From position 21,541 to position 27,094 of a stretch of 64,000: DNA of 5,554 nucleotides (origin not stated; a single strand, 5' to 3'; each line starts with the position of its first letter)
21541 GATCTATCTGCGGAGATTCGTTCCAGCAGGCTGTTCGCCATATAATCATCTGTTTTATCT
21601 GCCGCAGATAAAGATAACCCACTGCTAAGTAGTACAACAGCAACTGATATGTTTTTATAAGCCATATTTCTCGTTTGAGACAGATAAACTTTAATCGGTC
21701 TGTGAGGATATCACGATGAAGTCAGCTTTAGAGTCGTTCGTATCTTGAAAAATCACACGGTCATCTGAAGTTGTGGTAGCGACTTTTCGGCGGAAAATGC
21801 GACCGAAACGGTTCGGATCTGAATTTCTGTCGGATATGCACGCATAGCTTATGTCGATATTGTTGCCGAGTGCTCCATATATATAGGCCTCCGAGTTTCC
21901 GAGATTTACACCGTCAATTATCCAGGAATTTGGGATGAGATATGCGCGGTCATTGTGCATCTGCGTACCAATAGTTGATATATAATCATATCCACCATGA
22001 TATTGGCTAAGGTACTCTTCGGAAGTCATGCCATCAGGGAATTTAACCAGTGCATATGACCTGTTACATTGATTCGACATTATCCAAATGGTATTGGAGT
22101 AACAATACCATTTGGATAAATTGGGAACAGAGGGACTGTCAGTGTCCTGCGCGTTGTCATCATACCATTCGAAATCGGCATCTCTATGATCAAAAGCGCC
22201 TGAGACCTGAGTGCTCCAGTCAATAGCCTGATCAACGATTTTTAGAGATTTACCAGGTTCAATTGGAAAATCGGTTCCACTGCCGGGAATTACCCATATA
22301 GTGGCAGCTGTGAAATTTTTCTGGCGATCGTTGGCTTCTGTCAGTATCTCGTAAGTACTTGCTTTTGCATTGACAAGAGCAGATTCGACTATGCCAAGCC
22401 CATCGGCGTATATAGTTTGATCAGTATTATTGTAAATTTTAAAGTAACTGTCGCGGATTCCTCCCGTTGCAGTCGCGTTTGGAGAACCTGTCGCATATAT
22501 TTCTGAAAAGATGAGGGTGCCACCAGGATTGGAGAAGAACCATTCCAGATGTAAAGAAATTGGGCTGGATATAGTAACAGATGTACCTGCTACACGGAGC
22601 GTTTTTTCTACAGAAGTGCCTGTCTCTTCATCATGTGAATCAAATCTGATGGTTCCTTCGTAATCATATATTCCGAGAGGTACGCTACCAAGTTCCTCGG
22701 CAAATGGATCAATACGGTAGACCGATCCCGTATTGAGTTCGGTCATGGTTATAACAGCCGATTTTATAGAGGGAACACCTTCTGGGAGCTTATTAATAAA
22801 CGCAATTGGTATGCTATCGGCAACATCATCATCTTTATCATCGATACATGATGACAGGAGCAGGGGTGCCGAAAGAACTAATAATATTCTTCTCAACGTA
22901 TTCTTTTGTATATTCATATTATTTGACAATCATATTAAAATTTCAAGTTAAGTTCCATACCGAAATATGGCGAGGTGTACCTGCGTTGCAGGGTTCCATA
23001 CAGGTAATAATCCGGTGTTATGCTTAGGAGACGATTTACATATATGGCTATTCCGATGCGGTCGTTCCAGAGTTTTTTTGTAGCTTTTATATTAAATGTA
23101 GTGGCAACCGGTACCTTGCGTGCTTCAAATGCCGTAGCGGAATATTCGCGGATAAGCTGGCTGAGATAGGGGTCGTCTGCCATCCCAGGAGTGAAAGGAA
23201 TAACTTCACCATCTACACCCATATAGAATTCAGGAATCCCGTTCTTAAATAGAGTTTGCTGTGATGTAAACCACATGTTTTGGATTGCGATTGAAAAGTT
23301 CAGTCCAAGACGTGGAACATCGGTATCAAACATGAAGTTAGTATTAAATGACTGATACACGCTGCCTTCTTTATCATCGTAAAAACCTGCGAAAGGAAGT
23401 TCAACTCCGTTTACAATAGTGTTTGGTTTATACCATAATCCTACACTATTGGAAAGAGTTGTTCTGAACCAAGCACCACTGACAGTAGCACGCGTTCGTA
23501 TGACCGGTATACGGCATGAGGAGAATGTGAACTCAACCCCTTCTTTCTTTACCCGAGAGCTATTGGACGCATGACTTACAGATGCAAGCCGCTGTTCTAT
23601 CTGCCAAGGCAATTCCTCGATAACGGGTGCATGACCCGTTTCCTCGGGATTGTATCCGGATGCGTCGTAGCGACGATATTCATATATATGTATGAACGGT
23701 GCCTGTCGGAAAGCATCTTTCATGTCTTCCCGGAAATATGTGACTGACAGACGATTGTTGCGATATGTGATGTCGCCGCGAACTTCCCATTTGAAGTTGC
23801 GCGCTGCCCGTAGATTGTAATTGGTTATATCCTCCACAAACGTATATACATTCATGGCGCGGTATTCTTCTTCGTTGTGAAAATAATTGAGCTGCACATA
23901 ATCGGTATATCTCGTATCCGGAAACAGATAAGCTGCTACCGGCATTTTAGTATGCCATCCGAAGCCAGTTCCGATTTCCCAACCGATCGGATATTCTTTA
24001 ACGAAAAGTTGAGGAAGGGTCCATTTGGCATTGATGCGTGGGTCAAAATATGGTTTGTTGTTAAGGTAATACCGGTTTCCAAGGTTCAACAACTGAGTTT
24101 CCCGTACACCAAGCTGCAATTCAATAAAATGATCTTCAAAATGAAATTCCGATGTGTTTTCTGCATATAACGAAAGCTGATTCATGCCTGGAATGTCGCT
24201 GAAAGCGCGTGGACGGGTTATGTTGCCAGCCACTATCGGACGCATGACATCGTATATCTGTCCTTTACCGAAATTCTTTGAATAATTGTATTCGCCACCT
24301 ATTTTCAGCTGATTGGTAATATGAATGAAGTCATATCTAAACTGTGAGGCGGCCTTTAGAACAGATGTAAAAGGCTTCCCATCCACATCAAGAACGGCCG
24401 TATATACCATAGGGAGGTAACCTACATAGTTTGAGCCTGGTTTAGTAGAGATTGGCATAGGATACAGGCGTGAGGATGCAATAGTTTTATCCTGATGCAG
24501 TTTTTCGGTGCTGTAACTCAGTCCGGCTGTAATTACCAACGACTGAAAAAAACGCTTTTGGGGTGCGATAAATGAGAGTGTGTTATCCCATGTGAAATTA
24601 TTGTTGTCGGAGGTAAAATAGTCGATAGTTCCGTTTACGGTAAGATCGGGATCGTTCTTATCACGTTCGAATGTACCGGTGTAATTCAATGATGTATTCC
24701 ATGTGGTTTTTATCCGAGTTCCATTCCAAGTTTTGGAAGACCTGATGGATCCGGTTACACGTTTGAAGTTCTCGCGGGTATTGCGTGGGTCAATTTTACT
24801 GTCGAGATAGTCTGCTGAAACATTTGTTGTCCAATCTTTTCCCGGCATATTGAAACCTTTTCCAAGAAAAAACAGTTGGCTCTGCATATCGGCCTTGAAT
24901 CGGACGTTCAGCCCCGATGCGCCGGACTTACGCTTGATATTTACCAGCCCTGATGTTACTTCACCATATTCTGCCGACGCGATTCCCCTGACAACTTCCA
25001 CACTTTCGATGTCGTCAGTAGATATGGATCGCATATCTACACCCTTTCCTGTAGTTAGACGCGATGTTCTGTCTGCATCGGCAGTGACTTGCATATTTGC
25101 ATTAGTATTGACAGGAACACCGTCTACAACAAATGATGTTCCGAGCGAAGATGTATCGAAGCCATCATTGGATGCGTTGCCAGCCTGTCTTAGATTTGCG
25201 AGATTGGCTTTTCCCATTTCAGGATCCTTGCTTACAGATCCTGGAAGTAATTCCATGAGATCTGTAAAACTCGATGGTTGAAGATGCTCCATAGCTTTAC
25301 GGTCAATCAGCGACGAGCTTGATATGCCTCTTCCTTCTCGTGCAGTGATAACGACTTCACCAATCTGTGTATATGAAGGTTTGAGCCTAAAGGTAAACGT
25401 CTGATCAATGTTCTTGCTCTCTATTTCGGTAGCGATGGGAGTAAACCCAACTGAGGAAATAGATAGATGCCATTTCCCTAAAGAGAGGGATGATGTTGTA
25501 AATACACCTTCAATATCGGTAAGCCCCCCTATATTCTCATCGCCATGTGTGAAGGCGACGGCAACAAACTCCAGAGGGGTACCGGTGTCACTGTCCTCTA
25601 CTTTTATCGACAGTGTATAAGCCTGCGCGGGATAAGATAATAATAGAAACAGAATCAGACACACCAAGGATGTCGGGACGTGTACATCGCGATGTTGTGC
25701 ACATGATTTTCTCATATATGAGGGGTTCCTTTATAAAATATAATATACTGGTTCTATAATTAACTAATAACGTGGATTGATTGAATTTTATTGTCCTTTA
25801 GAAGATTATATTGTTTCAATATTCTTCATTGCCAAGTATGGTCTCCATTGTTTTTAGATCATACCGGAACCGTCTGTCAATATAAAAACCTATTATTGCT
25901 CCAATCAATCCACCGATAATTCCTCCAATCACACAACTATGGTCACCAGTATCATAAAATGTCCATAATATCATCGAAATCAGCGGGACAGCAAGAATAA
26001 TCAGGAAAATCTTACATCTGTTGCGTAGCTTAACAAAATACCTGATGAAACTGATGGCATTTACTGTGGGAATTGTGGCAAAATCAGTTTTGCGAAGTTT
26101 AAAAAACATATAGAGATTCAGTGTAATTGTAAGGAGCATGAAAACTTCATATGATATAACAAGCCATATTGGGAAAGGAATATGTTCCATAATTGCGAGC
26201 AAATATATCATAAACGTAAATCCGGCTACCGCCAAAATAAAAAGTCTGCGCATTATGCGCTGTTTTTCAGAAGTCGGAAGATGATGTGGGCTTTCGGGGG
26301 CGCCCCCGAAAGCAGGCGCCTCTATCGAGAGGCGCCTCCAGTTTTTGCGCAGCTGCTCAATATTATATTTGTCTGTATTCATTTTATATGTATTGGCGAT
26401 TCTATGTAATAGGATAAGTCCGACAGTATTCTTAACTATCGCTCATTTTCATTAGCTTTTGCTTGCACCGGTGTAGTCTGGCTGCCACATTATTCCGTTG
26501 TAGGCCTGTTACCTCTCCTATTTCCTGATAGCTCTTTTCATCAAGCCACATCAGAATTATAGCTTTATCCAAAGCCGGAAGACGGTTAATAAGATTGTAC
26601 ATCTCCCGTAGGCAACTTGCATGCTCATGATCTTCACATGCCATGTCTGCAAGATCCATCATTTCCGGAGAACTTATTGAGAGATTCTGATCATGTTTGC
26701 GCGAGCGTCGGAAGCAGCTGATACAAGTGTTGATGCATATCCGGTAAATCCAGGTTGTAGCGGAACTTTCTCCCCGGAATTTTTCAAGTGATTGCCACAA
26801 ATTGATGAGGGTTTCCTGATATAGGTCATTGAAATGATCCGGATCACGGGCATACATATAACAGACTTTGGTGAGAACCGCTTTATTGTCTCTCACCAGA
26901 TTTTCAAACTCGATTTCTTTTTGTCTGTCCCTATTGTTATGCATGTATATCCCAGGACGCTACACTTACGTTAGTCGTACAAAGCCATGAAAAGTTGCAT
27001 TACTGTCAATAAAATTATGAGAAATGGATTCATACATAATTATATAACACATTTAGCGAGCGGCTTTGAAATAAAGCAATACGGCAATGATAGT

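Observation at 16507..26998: Nine-gene ECF-sigma-headed envelope cluster with no assignable function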

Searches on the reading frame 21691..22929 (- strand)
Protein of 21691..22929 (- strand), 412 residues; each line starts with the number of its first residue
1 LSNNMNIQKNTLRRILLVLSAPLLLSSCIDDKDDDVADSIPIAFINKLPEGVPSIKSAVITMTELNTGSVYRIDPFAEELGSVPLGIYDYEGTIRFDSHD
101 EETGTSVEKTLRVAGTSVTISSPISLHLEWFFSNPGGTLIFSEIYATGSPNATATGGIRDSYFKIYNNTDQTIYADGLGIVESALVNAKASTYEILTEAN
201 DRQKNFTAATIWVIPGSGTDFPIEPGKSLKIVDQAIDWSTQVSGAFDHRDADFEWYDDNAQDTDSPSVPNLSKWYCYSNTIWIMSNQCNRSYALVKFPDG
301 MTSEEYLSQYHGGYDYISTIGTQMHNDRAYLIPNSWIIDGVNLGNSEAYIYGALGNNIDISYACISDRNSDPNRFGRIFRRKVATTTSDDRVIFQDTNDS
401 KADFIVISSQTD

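Call 3: search_protein_families(library=pfam, proteins=[window:21691-22929:-], max_evalue=0.01)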
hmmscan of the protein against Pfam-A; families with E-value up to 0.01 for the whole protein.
window:21691-22929:- (412 aa): 1 family
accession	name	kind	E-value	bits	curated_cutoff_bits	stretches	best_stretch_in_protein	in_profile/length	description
PF16215.11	DUF4876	-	1.5e-40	139.7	27.9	1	224-405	1-180/186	Protein of unknown function (DUF4876)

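Call 4: search_protein_families(library=ncbifam, proteins=[window:21691-22929:-], max_evalue=0.01)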
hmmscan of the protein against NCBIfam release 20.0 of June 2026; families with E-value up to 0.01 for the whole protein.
window:21691-22929:- (412 aa): 0 families

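Call 6: search_solved_structures(query=window:21691-22929:-, max_evalue=1)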
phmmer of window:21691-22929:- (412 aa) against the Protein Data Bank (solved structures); distinct sequences matched with E-value up to 1: 2.
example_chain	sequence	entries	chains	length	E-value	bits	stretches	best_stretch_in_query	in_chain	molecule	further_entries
4q1z_A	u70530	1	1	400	2.7e-10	43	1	138-265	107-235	Putative lipoprotein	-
2mxz_A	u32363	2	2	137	0.65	12.1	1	216-257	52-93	L-alanyl-D-glutamate peptidase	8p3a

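Call 80: search_protein_families(library=padloc, proteins=[window:21691-22929:-], max_evalue=0.001)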
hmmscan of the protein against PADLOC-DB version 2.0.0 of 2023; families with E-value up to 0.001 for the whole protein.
window:21691-22929:- (412 aa): 0 families

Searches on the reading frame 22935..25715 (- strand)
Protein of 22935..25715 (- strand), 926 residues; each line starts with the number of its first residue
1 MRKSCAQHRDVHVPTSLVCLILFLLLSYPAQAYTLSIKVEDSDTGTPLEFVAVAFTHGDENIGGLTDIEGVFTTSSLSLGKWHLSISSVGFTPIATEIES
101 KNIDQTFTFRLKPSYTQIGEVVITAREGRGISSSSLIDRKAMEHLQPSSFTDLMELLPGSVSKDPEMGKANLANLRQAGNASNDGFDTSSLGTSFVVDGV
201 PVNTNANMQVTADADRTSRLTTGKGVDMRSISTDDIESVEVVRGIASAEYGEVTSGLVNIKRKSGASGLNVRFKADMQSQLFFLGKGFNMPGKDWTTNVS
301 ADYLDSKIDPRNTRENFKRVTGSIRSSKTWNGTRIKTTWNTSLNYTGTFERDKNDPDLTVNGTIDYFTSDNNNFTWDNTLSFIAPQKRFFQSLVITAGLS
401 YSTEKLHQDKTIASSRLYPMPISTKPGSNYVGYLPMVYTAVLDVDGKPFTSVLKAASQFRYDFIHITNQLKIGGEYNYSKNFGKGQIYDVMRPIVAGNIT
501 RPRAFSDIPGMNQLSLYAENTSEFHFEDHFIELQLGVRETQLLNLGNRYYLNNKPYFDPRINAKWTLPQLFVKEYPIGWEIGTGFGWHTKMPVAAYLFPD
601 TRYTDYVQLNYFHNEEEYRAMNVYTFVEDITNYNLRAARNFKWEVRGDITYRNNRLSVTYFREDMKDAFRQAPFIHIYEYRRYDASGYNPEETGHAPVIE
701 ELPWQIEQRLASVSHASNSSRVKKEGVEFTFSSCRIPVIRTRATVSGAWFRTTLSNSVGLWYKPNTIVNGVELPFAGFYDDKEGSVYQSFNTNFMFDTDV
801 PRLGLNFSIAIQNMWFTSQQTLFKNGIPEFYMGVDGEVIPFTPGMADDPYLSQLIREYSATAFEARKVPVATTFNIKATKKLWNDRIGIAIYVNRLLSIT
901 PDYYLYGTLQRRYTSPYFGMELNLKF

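Call 3: search_protein_families(library=pfam, proteins=[window:22935-25715:-], max_evalue=0.01)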
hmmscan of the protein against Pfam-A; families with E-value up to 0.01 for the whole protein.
window:22935-25715:- (926 aa): 3 families
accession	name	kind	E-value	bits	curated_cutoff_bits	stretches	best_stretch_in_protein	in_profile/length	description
PF07715.20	Plug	-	1.9e-11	44.9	23.9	1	132-255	7-104/107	TonB-dependent Receptor Plug Domain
PF13715.12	CarbopepD_reg_2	-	4.3e-09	36.7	32.2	1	38-123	4-88/88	CarboxypepD_reg-like domain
PF13620.12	CarboxypepD_reg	-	7.9e-06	26.6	32.3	1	34-99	1-68/82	Carboxypeptidase regulatory-like domain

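Call 4: search_protein_families(library=ncbifam, proteins=[window:22935-25715:-], max_evalue=0.01)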
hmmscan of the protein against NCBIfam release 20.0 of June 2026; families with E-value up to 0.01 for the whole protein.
window:22935-25715:- (926 aa): 7 families
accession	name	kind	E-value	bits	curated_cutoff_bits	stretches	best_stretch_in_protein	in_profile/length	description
TIGR01783.1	TonB-siderophor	subfamily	3.7e-08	32.5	223.5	1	133-278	4-123/649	TonB-dependent siderophore receptor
NF049946.1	TonB_dep_CU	exception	2.7e-06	26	700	1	225-267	132-174/683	TonB-dependent receptor, CU motif-type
NF010048.1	PRK13524.1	subfamily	4e-05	22.3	493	1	186-267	101-180/744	FepA family TonB-dependent siderophore receptor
NF010051.0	PRK13528.1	subfamily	0.00025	19.4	583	1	193-264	107-173/727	FepA family TonB-dependent siderophore receptor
NF041535.1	TonB_rec_PqqU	equivalog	0.00097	17.5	1200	1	228-270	95-137/676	TonB-dependent receptor PqqU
TIGR01779.1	TonB-B12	equivalog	0.0022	16.6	599.7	0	213-388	104-283/614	TonB-dependent vitamin B12 receptor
NF049944.1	TonB_dep_PUIUD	equivalog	0.0042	15.4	850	0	219-280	123-187/686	TonB-dependent receptor, PUIUD motif-type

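Call 62: search_solved_structures(query=window:22935-25715:-, max_evalue=0.01)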
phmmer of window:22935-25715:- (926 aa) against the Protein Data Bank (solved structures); distinct sequences matched with E-value up to 0.01: 0.

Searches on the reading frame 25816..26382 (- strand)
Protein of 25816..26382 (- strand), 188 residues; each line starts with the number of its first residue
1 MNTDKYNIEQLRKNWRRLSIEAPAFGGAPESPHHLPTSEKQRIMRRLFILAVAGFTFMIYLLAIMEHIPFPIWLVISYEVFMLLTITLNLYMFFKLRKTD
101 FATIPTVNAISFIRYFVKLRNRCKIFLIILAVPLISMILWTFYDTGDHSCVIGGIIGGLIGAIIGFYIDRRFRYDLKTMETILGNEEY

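Call 3: search_protein_families(library=pfam, proteins=[window:25816-26382:-], max_evalue=0.01)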
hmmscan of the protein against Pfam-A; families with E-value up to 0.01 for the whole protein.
window:25816-26382:- (188 aa): 1 family
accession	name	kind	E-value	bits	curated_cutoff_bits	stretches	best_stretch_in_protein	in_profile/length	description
PF13488.11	Gly-zipper_Omp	-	0.00073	19.8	25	1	150-170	24-44/46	Glycine zipper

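Call 4: search_protein_families(library=ncbifam, proteins=[window:25816-26382:-], max_evalue=0.01)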
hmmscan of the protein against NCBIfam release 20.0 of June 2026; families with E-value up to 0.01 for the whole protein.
window:25816-26382:- (188 aa): 0 families

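Call 25: search_protein_families(library=pfam, proteins=[window:25816-26382:-], max_evalue=1)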
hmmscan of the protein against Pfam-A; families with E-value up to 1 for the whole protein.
window:25816-26382:- (188 aa): 3 families
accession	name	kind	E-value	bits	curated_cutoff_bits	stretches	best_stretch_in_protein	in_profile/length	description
PF13488.11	Gly-zipper_Omp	-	0.00073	19.8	25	1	150-170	24-44/46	Glycine zipper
PF04246.17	RseC_MucC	-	0.22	11.9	24.4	1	124-177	65-119/130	Positive regulator of sigma(E), RseC/MucC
PF04971.17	Phage_holin_2_1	-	0.31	11.5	26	0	80-99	42-59/64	Bacteriophage P21 holin S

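Call 80: search_protein_families(library=padloc, proteins=[window:25816-26382:-], max_evalue=0.001)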
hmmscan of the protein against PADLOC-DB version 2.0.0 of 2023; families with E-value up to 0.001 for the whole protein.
window:25816-26382:- (188 aa): 0 families

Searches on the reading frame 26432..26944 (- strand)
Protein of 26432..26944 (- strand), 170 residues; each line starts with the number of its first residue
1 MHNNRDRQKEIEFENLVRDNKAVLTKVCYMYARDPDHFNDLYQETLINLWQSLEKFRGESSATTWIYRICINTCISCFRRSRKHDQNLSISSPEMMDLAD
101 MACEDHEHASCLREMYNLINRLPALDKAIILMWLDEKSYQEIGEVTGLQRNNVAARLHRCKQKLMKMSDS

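Call 3: search_protein_families(library=pfam, proteins=[window:26432-26944:-], max_evalue=0.01)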
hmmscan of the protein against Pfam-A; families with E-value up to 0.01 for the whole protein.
window:26432-26944:- (170 aa): 3 families
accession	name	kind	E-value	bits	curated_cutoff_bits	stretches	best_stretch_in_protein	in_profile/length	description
PF04542.20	Sigma70_r2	-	1.3e-15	57.4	24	1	16-83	1-70/71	Sigma-70 region 2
PF08281.18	Sigma70_r4_2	-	2.5e-10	40.3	25.7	1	113-164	2-54/54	Sigma-70, region 4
PF04545.22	Sigma70_r4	-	0.00064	19.6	24.1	1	119-164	2-48/50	Sigma-70, region 4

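Call 4: search_protein_families(library=ncbifam, proteins=[window:26432-26944:-], max_evalue=0.01)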
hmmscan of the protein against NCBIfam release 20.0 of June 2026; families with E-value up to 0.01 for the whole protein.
window:26432-26944:- (170 aa): 86 families (the best 25 are shown)
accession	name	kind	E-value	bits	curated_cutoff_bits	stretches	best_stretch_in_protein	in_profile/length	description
TIGR02937.1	sigma70-ECF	superfamily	2.3e-26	92.4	42.9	1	13-166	3-163/165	sigma-70 family RNA polymerase sigma factor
NF058625.1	sigma_PG0214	equivalog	1.2e-20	73.9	130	1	10-166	3-159/170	GFO_1088 family ECF-type sigma factor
NF006930.0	PRK09415.1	subfamily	1.9e-20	73.4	198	1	8-167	13-174/179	RNA polymerase factor sigma C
TIGR02950.1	SigM_subfam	subfamily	1.7e-19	70.3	147.95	1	21-167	10-157/159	RNA polymerase sigma factor, SigM family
TIGR02985.1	Sig70_bacteroi1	subfamily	3.1e-19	69.8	126.4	1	12-164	2-158/162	RNA polymerase sigma-70 factor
TIGR02954.1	Sig70_famx3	hypoth_equivalog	8.6e-19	67.9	188.5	1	10-166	15-165/170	RNA polymerase sigma-70 factor, TIGR02954 family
NF008888.0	PRK11922.1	equivalog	1.6e-18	67.1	204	1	6-164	25-192/231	RNA polymerase sigma factor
TIGR02983.1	SigE-fam_strep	subfamily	4.3e-18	65.7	141.55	1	8-166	3-156/162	SigE family RNA polymerase sigma factor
NF006089.0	PRK08241.1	subfamily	3.6e-17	62.4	240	1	4-102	15-113/343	RNA polymerase subunit sigma-70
NF007216.0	PRK09638.1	equivalog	6e-17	62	194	1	13-166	20-172/180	RNA polymerase sigma factor SigY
NF007223.0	PRK09641.1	equivalog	6.1e-17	62.1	209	1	12-166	19-182/187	RNA polymerase sigma factor SigW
NF007222.0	PRK09640.1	equivalog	1.6e-16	60.4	194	1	12-165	27-179/188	RNA polymerase sigma factor SigX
NF008891.0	PRK11924.1-5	subfamily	9.9e-16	58.3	259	1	12-166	4-161/171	RNA polymerase sigma factor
NF053879.1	RNAPolSigSigVBac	equivalog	1e-15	57.8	190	1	12-165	5-152/160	RNA polymerase sigma factor SigV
NF009170.0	PRK12517.1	subfamily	1.1e-15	57.5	197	1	8-168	20-176/188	RNA polymerase sigma factor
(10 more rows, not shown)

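Call 80: search_protein_families(library=padloc, proteins=[window:26432-26944:-], max_evalue=0.001)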
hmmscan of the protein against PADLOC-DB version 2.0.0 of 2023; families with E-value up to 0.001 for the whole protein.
window:26432-26944:- (170 aa): 0 families
